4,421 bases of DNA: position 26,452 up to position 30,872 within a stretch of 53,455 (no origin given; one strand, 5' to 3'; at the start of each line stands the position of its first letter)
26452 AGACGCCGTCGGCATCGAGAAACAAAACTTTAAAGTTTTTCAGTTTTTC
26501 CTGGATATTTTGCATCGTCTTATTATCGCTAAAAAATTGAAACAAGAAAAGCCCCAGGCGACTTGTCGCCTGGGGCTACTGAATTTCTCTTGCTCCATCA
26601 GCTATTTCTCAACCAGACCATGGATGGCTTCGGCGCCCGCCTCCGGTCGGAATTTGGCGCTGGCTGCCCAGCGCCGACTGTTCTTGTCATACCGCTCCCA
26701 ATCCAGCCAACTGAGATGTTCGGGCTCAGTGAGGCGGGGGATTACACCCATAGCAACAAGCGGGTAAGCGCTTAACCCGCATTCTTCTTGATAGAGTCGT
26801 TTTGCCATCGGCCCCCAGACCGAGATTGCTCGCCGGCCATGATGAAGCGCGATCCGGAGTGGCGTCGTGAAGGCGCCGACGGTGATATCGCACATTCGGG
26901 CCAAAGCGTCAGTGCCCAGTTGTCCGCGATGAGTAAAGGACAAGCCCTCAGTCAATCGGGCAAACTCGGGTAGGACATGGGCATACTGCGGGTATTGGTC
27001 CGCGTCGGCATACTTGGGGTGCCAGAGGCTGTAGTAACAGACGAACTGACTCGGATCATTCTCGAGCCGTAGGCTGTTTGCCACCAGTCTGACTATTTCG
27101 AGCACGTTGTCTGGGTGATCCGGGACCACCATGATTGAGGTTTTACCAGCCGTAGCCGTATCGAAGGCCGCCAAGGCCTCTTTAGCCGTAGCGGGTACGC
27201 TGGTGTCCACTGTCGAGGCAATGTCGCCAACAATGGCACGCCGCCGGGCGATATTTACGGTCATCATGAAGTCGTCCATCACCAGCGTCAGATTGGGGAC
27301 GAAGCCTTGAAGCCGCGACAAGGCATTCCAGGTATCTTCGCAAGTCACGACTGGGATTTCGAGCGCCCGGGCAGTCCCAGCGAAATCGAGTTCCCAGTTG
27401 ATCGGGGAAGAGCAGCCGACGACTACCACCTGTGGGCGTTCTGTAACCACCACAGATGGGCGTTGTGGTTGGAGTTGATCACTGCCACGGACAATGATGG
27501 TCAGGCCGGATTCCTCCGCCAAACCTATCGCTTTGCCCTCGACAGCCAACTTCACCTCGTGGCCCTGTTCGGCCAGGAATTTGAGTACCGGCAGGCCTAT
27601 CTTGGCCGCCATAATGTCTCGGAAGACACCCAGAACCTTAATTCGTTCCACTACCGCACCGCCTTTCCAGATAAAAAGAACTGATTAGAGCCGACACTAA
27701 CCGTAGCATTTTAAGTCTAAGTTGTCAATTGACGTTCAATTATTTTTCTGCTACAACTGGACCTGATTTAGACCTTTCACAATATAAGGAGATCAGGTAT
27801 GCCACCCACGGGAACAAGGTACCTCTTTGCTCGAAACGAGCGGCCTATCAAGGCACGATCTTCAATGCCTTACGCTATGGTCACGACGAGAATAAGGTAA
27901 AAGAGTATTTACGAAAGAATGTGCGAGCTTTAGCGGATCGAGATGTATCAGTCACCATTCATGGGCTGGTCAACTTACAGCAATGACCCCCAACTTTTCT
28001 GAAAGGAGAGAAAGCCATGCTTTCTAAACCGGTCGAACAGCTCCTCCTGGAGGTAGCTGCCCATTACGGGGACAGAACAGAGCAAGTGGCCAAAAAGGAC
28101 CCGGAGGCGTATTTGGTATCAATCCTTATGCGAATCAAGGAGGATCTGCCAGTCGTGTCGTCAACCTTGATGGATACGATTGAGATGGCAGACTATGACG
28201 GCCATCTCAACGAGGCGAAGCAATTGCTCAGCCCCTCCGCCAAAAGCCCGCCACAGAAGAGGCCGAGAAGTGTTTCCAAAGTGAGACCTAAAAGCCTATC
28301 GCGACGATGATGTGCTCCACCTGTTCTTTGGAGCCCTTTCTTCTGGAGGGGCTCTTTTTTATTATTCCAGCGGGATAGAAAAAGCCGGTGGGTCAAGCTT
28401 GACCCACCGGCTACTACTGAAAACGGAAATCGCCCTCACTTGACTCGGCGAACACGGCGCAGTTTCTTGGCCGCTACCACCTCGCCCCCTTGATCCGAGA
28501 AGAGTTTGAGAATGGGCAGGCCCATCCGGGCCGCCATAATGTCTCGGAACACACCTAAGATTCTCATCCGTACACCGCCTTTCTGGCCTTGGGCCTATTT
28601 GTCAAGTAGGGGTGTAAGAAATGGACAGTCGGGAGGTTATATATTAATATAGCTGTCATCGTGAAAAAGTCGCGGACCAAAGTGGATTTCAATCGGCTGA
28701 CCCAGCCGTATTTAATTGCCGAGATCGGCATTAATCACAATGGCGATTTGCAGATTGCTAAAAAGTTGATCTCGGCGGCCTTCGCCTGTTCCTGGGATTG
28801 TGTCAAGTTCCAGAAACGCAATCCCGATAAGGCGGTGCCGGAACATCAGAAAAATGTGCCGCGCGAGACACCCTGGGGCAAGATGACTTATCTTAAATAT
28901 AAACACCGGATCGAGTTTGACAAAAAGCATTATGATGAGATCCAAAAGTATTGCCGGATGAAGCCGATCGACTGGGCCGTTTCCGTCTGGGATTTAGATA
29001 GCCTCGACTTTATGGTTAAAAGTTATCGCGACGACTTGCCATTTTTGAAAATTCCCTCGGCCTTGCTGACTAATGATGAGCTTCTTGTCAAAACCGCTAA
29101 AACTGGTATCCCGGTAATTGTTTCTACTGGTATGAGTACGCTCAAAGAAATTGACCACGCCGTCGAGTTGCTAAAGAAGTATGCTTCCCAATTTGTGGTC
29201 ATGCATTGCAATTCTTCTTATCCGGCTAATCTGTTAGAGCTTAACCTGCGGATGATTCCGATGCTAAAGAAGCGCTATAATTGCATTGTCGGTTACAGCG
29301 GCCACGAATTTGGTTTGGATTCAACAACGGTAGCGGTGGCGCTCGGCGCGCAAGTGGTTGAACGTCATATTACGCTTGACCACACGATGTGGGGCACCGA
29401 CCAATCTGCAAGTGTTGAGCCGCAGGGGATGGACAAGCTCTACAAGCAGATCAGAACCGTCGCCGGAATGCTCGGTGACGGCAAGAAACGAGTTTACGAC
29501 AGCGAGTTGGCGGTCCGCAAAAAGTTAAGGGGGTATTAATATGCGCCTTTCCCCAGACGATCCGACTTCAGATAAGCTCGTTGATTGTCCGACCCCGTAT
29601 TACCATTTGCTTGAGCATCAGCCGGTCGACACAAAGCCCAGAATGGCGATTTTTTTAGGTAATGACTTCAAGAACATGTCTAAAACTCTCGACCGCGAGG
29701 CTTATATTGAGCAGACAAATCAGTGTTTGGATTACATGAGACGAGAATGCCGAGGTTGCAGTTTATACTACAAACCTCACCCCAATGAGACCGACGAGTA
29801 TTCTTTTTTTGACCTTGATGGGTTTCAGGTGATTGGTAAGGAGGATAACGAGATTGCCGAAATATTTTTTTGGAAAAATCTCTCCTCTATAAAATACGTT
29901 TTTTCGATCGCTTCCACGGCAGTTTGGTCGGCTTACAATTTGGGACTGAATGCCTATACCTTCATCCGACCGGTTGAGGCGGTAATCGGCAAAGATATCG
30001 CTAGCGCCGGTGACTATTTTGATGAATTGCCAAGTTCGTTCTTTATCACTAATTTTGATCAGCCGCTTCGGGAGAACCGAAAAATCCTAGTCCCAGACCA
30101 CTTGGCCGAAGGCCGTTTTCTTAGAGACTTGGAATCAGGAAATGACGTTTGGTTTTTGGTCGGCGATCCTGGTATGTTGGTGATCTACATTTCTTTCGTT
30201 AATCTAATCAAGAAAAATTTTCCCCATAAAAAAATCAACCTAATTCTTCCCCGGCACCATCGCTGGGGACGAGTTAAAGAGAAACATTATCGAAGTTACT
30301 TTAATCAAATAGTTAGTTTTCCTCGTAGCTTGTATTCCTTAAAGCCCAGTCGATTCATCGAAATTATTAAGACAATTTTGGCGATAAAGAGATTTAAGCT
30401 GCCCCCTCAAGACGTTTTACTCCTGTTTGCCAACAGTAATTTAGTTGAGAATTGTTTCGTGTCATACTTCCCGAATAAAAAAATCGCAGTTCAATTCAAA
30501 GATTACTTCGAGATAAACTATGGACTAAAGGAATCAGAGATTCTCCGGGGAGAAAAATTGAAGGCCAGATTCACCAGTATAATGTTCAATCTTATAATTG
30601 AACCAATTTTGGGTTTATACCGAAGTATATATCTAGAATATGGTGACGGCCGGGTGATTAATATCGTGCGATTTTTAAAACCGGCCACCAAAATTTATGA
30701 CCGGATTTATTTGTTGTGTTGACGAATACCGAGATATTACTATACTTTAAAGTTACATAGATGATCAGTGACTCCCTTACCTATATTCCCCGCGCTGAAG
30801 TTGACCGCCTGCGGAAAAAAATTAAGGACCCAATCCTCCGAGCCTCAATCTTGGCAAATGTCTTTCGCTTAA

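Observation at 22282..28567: Inverted, diverged duplication of an uncharacterised gene set (A, B, C) framing a B12-radical-SAM gene in the middle of the glycan locus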

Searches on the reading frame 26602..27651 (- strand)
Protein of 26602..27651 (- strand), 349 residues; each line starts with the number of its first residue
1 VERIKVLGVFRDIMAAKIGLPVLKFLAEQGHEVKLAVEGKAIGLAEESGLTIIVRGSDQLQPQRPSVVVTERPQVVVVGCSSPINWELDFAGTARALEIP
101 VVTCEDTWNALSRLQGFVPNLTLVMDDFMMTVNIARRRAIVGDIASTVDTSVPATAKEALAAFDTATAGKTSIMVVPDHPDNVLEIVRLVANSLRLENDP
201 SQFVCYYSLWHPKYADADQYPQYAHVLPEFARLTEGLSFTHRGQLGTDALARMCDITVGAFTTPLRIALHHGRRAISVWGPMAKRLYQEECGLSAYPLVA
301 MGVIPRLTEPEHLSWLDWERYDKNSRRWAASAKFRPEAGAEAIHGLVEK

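Call 11: search_protein_families(library=pfam, max_evalue=0.1, proteins=[window:26602-27651:-])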
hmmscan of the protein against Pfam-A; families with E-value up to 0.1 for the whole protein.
window:26602-27651:- (349 aa): 0 families

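Call 12: search_protein_families(library=ncbifam, max_evalue=0.1, proteins=[window:26602-27651:-])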
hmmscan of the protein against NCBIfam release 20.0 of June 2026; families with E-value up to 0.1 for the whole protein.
window:26602-27651:- (349 aa): 0 families

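Call 22: search_protein_families(library=phrogs, max_evalue=0.1, proteins=[window:26602-27651:-])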
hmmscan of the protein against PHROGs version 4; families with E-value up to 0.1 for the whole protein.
window:26602-27651:- (349 aa): 1 family
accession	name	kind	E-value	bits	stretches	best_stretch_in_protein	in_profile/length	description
phrog_703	-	unknown function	0.082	14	0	74-87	13-26/68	-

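Call 23: search_protein_families(library=padloc, max_evalue=0.1, proteins=[window:26602-27651:-])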
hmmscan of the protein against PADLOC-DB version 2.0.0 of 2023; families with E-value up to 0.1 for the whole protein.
window:26602-27651:- (349 aa): 0 families

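Call 25: find_homologous_proteins(query=window:26602-27651:-)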
Query window:26602-27651:- (349 aa): 5 proteins with E <= 0.001 among 5878 candidates.
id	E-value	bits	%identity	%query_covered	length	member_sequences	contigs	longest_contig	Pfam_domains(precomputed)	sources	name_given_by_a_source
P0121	1.4e-129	450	58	99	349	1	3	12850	-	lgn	-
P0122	7.6e-127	441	60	96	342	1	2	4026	-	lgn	-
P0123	8.4e-95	336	49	100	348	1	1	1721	-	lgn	-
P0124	4.8e-77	277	43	99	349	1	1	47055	-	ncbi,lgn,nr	ncbi:MAG: hypothetical protein U9M92_00990 [Patescibacteria group bacterium]|nr:hypothetical protein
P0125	4.8e-49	185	43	68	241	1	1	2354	-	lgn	-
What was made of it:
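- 26602..27651 (-): C: 349-aa GT-B-fold enzyme from a rare family, followed by its own terminator at 26577-26550. Only 5 homologs (call 25).
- Closest known: GT-B fold nucleotide-sugar enzymes: GT1 glycosyltransferases. Different: The family is very rare, with 5 homologs among 5.8 billion clusters (call 25).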

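Call 27: find_encoding_contigs(protein=P0121, flank=10000, max_places=3)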
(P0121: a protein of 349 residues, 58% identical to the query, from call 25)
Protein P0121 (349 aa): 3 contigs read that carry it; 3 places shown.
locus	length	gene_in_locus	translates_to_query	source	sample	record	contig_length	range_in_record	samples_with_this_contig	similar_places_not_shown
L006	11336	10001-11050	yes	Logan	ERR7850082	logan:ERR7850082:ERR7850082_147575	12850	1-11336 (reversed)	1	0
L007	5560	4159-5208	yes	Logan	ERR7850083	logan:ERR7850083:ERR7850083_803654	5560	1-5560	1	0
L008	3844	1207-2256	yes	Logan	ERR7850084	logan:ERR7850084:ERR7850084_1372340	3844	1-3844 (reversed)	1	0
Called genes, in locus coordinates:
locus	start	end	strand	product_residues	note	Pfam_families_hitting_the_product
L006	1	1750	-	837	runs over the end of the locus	PF07517:SecA_DEAD, PF01043:SecA_PP_bind, PF21090:P-loop_SecA, PF07516:SecA_SW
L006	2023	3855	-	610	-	PF04932:Wzy_C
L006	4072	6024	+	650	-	PF02310:B12-binding (weak), PF04055:Radical_SAM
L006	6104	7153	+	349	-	PF00534:Glycos_transf_1, PF13692:Glyco_trans_1_4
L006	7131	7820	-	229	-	PF08241:Methyltransf_11 (weak), PF13649:Methyltransf_25 (weak)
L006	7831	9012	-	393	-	-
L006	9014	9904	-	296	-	PF03102:NeuB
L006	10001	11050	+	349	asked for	-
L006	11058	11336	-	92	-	?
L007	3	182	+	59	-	?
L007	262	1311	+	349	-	PF00534:Glycos_transf_1, PF13692:Glyco_trans_1_4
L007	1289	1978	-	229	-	PF08241:Methyltransf_11 (weak), PF13649:Methyltransf_25 (weak)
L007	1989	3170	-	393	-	-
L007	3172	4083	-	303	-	PF03102:NeuB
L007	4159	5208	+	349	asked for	-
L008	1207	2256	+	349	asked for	-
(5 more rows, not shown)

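Call 28: find_encoding_contigs(protein=P0124, flank=10000, max_places=2)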
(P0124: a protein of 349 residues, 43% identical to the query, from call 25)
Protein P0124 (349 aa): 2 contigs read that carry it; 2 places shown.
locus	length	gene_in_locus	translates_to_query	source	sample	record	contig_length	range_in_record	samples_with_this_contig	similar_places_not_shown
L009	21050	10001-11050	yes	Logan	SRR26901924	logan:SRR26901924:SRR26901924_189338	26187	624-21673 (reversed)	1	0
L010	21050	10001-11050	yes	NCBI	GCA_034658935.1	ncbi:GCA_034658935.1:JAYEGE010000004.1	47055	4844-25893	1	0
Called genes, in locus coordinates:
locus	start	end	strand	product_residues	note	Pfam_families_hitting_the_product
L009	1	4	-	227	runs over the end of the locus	PF00535:Glycos_transf_2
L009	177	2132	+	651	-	PF02310:B12-binding (faint), PF04055:Radical_SAM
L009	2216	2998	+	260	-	PF13489:Methyltransf_23 (weak), PF08241:Methyltransf_11 (weak)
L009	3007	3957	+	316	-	PF01370:Epimerase, PF04321:RmlD_sub_bind, PF16363:GDP_Man_Dehyd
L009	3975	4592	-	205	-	PF16262:DUF4916, PF00293:NUDIX (weak)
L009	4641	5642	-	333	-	PF13579:Glyco_trans_4_4 (weak), PF13439:Glyco_transf_4, PF00534:Glycos_transf_1, PF13692:Glyco_trans_1_4, PF13524:Glyco_trans_1_2 (faint), PF26337:Gtf3_C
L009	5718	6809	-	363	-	PF01073:3Beta_HSD (weak), PF01370:Epimerase, PF02719:Polysacc_synt_2, PF04321:RmlD_sub_bind, PF16363:GDP_Man_Dehyd, PF07993:NAD_binding_4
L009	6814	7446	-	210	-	PF08241:Methyltransf_11, PF13649:Methyltransf_25 (weak)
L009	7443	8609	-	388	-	-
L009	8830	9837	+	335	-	PF03102:NeuB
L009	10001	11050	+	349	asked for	-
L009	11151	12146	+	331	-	PF00248:Aldo_ket_red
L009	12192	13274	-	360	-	PF08282:Hydrolase_3, PF18306:LDcluster4 (weak)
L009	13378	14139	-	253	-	PF01370:Epimerase (weak), PF00106:adh_short, PF13561:adh_short_C2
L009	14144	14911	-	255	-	PF01261:AP_endonuc_2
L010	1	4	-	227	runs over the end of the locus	PF00535:Glycos_transf_2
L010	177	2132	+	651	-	PF02310:B12-binding (faint), PF04055:Radical_SAM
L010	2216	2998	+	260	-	PF13489:Methyltransf_23 (weak), PF08241:Methyltransf_11 (weak)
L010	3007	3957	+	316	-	PF01370:Epimerase, PF04321:RmlD_sub_bind, PF16363:GDP_Man_Dehyd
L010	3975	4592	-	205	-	PF16262:DUF4916, PF00293:NUDIX (weak)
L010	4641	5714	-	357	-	PF13579:Glyco_trans_4_4 (weak), PF13439:Glyco_transf_4, PF00534:Glycos_transf_1, PF13692:Glyco_trans_1_4, PF13524:Glyco_trans_1_2 (faint), PF26337:Gtf3_C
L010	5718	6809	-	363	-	PF01073:3Beta_HSD (weak), PF01370:Epimerase, PF02719:Polysacc_synt_2, PF04321:RmlD_sub_bind, PF16363:GDP_Man_Dehyd, PF07993:NAD_binding_4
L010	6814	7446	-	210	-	PF08241:Methyltransf_11, PF13649:Methyltransf_25 (weak)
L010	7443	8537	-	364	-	-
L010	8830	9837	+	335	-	PF03102:NeuB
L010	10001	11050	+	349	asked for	-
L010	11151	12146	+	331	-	PF00248:Aldo_ket_red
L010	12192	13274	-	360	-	PF08282:Hydrolase_3, PF18306:LDcluster4 (weak)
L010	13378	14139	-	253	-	PF01370:Epimerase (weak), PF00106:adh_short, PF13561:adh_short_C2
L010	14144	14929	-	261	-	PF01261:AP_endonuc_2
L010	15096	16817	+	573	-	PF02310:B12-binding (weak), PF04055:Radical_SAM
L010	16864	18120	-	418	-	PF01041:DegT_DnrJ_EryC1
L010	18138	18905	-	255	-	PF02348:CTP_transf_3, PF12804:NTP_transf_3 (weak)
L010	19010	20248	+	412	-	PF01943:Polysacc_synt, PF13440:Polysacc_synt_3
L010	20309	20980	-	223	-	PF01797:Y1_Tnp (weak)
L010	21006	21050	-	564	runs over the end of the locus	PF13231:PMT_2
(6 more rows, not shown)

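Call 59: predict_structure(alignment_id=A6)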
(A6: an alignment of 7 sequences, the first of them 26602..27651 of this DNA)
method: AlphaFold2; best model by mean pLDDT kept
length: 349 residues; sequences in the alignment: 7
mean_pLDDT: 87.9   pTM: 0.85
mean pLDDT of the five models: 87.9, 87.6, 86.7, 86.7, 86.1
residues with pLDDT >= 90: 216; 70-90: 100; 50-70: 23; < 50: 10
segments of 3 or more residues with pLDDT < 50: 109-112, 131-134
pLDDT, mean of each block of 10 residues (from residue 1): 90 87 96 92 92 82 75 91 68 92 71 65 75 66 90 93 95 90 94 97 89 81 91 95 89 96 93 95 87 84 95 96 96 94 92
secondary structure, 60 per line:
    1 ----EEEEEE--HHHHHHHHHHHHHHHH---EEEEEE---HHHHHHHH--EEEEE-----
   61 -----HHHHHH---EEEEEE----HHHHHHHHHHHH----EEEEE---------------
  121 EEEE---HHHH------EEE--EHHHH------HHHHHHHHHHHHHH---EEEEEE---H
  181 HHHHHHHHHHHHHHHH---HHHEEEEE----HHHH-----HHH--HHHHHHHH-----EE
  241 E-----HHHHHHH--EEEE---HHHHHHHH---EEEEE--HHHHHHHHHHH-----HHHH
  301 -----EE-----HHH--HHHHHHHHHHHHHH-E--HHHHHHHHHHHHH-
elements in order: E5-10 H13-28 E32-37 H41-48 E51-55 H66-71 E75-80 H85-96 E101-105 E121-124 H128-131 E138-140 H144-147 H154-167 E171-176 H180-196 E203-207 H212-215 H226-233 E239-241 H247-253 E256-259 H263-270 E274-278 H281-291 H297-300 H318-331 H336-348
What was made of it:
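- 26602..27651 (-): AF2 pLDDT 87.9 (call 59).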

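Call 62: fold_search(model_id=the predicted structure, library=pdb)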
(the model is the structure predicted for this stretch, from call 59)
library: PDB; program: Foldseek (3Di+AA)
matches with E <= 10: 1585; with E <= 0.001: 292
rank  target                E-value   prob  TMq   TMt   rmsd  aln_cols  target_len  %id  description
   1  4ldp_A                2.1e-11  1.00  0.61  0.58   5.8       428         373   13  Spinosyn Forosaminyltransferase SpnP (released 2014-12-24)
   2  3ia7_A                8.4e-11  1.00  0.55  0.49   8.1       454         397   13  Crystal Structure of CalG4, the Calicheamicin Glycosyltransferase (released 2010-06-02)
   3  7xx4_A                1.2e-10  1.00  0.57  0.51   7.4       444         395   13  designed glycosyltransferase (released 2023-06-14)
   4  6j31_C                2.3e-10  1.00  0.56  0.51   8.1       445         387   12  Crystal Structure Analysis of the Glycotransferase of kitacinnamycin (released 2020-01-15)
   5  6j31_B                2.4e-10  1.00  0.57  0.52   8.0       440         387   12  Crystal Structure Analysis of the Glycotransferase of kitacinnamycin (released 2020-01-15)
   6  2iya_A                2.8e-10  1.00  0.57  0.51   7.4       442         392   12  The crystal structure of macrolide glycosyltransferases: A blueprint for antibiotic engineering (released 2007-03-27)
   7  4rif_A                3.9e-10  1.00  0.56  0.53   6.8       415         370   14  Landomycin Glycosyltransferase LanGT2, carbasugar substrate complex (released 2015-01-28)
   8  6j31_A                3.9e-10  1.00  0.58  0.53   8.5       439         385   12  Crystal Structure Analysis of the Glycotransferase of kitacinnamycin (released 2020-01-15)
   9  4rif_B                4.1e-10  1.00  0.56  0.52   7.5       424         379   14  Landomycin Glycosyltransferase LanGT2, carbasugar substrate complex (released 2015-01-28)
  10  3uyl_A                4.1e-10  1.00  0.49  0.46  10.8       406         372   16  Spinosyn Rhamnosyltransferase SpnG complexed with thymidine diphosphate (released 2012-02-15)
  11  3dzc_A                6.0e-10  1.00  0.57  0.54   7.2       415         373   13  2.35 Angstrom resolution structure of WecB (VC0917), a UDP-N-acetylglucosamine 2-epimerase from Vibrio cholerae. (released 2008-08-12)
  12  1f6d_C                6.3e-10  1.00  0.61  0.59   6.3       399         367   14  THE STRUCTURE OF UDP-N-ACETYLGLUCOSAMINE 2-EPIMERASE FROM E. COLI. (released 2000-12-13)
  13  3ot5_C                6.7e-10  1.00  0.58  0.55   6.4       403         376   10  2.2 Angstrom Resolution Crystal Structure of putative UDP-N-acetylglucosamine 2-epimerase from Listeria monocytogenes (released 2010-09-22)
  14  2iya_B                9.7e-10  1.00  0.59  0.54   6.8       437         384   11  The crystal structure of macrolide glycosyltransferases: A blueprint for antibiotic engineering (released 2007-03-27)
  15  4rig_A                1.0e-09  1.00  0.49  0.50   7.0       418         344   13  Chimeric Glycosyltransferase LanGT2S8Ac (released 2015-01-28)
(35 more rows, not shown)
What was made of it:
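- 26602..27651 (-): Foldseek PDB hits SpnP, CalG4 and WecB with E of 2e-11 to 6e-10 and TM about 0.6 (call 62).
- On GT-B fold nucleotide-sugar enzymes (protein C): Calls 59 and 62.
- Closest known: GT-B fold nucleotide-sugar enzymes: GT1 glycosyltransferases. Same: It matches these structures with E of 2e-11 to 1e-9 and TM of 0.55-0.63 (calls 59, 62).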

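Call 95: find_related_loci(query=A8, collection=metagenome_contigs, flank=8000)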
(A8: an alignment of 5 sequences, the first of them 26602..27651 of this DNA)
Query A8 (349 aa) in metagenome_contigs; peptide patterns used: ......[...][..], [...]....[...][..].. (x = any residue, [..] = any of these).
168 stretches matched a pattern, but none encodes a relative of the query by tblastn (E <= 1e-3).

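Call 97: find_encoding_contigs(protein=P0122, flank=5000, max_places=3)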
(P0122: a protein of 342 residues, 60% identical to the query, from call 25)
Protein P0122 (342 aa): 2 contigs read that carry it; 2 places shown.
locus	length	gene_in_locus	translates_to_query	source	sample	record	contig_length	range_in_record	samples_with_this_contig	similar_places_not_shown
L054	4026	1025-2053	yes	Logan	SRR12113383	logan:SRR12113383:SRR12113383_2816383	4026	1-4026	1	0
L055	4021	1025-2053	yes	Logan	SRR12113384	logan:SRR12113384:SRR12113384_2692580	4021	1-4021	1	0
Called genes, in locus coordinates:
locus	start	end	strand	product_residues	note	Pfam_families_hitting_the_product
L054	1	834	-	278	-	?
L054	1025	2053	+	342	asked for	-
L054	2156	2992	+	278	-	-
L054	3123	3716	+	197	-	PF00702:Hydrolase (faint), PF08282:Hydrolase_3 (weak)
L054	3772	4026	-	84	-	?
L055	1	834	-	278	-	?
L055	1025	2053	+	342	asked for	-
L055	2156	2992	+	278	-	-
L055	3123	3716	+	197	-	PF00702:Hydrolase (faint), PF08282:Hydrolase_3 (weak)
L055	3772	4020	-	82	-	?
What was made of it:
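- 26602..27651 (-): Sits next to NeuB in L006-L010 and L054 (calls 27, 28, 97).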

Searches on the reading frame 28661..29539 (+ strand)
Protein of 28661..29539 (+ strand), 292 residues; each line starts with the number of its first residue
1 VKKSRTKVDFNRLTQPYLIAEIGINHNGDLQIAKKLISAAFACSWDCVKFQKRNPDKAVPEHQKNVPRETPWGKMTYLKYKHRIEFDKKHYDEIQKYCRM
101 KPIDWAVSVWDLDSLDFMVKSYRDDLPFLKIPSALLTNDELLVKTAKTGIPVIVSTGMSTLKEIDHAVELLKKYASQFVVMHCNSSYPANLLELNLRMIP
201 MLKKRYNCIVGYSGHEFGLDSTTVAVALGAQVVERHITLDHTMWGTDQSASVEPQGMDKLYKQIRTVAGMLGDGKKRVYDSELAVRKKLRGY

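Call 11: search_protein_families(library=pfam, max_evalue=0.1, proteins=[window:28661-29539:+])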
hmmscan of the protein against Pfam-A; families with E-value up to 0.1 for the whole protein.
window:28661-29539:+ (292 aa): 3 families
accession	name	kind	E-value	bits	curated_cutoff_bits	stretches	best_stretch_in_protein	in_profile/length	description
PF03102.20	NeuB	-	3.4e-72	243.2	22.1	1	36-276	1-241/241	NeuB family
PF04909.20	Amidohydro_2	-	0.0016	18.7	26.4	1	134-248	127-247/289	Amidohydrolase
PF16282.11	SANT_DAMP1_like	-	0.094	13.4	29.1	0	161-208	31-74/80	SANT/Myb-like domain of DAMP1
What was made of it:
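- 28661..29539 (+): NeuB-family synthase, the anchor of the sugar pathway. PF03102, E=3.4e-72 (call 11).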

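Call 12: search_protein_families(library=ncbifam, max_evalue=0.1, proteins=[window:28661-29539:+])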
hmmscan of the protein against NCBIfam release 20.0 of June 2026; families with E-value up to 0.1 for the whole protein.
window:28661-29539:+ (292 aa): 3 families
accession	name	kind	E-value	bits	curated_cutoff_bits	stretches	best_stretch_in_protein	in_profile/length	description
TIGR03569.1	NeuB_NnaB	equivalog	8.8e-73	245.2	399.65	1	17-287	2-274/329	N-acetylneuraminate synthase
TIGR03586.1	PseI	equivalog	4.7e-52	177.2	340.25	1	15-284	1-270/327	pseudaminic acid synthase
NF050051.1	FlagModPseD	domain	0.0026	16.4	670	1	141-188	219-263/640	flagellin modification protein PseD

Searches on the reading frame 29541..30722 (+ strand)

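Call 11: search_protein_families(library=pfam, max_evalue=0.1, proteins=[window:29541-30722:+])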
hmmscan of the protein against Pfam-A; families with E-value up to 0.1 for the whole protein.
window:29541-30722:+ (393 aa): 1 family
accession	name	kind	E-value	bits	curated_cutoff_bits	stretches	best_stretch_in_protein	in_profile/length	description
PF22403.1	DUF6981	-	0.018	15.4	26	0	38-83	31-80/84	Domain of unknown function (DUF6981)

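Call 12: search_protein_families(library=ncbifam, max_evalue=0.1, proteins=[window:29541-30722:+])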
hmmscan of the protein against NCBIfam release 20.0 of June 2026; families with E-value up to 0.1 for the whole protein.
window:29541-30722:+ (393 aa): 2 families
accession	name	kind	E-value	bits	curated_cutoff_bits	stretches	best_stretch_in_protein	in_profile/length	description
TIGR02213.1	lolE_release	exception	0.011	14.7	540.35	1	96-167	303-372/411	lipoprotein-releasing ABC transporter permease subunit LolE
NF008357.0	PRK11146.1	exception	0.056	12.2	439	1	96-167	306-375/414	lipoprotein-releasing ABC transporter permease subunit LolE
